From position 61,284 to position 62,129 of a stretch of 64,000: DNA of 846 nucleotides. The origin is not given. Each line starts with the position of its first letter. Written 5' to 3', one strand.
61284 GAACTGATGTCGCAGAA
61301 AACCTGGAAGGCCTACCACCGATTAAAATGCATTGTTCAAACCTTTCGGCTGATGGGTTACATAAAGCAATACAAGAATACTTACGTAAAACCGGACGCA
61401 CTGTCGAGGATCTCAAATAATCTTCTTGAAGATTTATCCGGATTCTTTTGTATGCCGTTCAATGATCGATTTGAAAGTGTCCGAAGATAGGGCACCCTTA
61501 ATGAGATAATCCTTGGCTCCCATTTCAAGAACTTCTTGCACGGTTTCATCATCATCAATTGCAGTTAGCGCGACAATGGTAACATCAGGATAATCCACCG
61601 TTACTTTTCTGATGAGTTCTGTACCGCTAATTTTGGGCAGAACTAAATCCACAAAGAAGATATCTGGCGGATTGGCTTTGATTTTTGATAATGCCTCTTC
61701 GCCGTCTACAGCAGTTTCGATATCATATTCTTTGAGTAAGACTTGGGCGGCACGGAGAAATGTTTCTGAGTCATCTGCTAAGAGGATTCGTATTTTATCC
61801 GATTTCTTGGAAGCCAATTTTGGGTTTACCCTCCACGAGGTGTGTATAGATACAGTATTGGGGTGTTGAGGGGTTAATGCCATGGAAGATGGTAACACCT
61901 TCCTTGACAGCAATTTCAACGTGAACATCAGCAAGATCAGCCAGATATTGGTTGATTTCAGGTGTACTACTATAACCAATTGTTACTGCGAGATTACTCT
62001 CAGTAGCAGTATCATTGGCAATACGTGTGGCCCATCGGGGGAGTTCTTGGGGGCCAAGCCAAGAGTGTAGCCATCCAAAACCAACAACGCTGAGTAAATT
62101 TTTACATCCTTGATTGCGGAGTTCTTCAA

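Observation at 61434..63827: Small GTPase / tandem KaiC-like ATPase / CheY-receiver operon: candidate undescribed signalling module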

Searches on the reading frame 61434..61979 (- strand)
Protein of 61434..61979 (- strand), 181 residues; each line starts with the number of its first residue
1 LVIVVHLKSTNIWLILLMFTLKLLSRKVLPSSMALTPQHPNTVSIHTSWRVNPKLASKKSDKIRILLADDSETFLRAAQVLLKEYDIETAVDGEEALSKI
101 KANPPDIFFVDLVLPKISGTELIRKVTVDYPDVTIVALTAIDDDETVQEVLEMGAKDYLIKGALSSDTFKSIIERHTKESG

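Call 3: search_protein_families(library=pfam, proteins=[window:61434-61979:-], max_evalue=0.01)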
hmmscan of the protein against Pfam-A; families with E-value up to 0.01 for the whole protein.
window:61434-61979:- (181 aa): 1 family
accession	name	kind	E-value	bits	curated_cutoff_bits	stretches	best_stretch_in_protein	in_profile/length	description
PF00072.30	Response_reg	-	1.2e-20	74.1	30.2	1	65-163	1-101/111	Response regulator receiver domain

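Call 4: search_protein_families(library=ncbifam, proteins=[window:61434-61979:-], max_evalue=0.01)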
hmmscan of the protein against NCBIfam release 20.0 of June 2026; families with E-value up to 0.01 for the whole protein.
window:61434-61979:- (181 aa): 96 families (the best 25 are shown)
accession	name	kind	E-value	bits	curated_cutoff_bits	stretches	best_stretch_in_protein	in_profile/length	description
NF041733.1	resp_reg_CseB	equivalog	9.2e-15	54.6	350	1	64-162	2-101/228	two-component system response regulator CseB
NF011896.0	PRK15369.1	equivalog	4e-14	52.7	242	1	62-162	3-107/211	two component system response regulator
NF045944.1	ResRegRpaBCyano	equivalog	5.8e-14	52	330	1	67-162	2-98/229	response regulator transcription factor RpaB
NF040534.1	resp_reg_YycF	equivalog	8.4e-14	51.4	340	1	65-162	3-101/231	response regulator YycF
TIGR02154.1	PhoB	equivalog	1.3e-13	50.8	296.2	1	64-162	4-106/226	phosphate regulon transcriptional regulator PhoB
NF051850.1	RespRegRprY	equivalog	1.4e-13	50.8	370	1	61-162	3-106/234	response regulator transcription factor RprY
NF040689.1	MtrAB_MtrA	equivalog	2.5e-13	49.9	300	1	65-162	1-99/219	MtrAB system response regulator MtrA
NF041946.1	LuxO_transreg_Vib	equivalog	6.6e-13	48.3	800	1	84-171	20-106/463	quorum-sensing sigma-54 dependent transcriptional regulator LuxO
NF007135.0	PRK09581.1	equivalog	1.9e-12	46.8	474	1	64-162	4-106/457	PleD family two-component system response regulator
NF041367.1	CheY_Halo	equivalog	2.2e-12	47.3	200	1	65-163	1-101/114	chemotaxis protein CheY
NF007018.1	PRK09483.1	equivalog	6.1e-12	45.6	280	1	63-173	2-116/217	UvrY/SirA/GacA family response regulator transcription factor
NF001965.0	PRK00742.1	subfamily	7.1e-12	45.2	293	1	61-168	2-114/357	chemotaxis-specific protein-glutamate methyltransferase CheB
NF007969.0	PRK10693.1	equivalog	1.3e-11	44.1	329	1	64-164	9-111/337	two-component system response regulator RssB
NF052313.1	T9SS_RR_PorX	equivalog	1.3e-11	44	300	1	64-162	2-102/513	T9SS response regulator signal transducer PorX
TIGR02875.1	spore_0_A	equivalog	1.6e-11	43.9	200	1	61-162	1-108/262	sporulation transcription factor Spo0A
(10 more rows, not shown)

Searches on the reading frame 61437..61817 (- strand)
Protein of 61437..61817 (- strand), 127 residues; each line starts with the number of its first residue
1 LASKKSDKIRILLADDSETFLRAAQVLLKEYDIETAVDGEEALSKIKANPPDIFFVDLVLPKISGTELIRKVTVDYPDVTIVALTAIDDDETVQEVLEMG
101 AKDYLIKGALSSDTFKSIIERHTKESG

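Call 67: search_protein_families(library=padloc, proteins=[window:61437-61817:-], max_evalue=0.001)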
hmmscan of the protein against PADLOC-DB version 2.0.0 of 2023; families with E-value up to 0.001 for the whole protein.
window:61437-61817:- (127 aa): 1 family
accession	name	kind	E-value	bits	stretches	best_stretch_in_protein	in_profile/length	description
PDLC00405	SduA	-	3.4e-05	21.5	1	3-66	3-66/323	DUF4263 domain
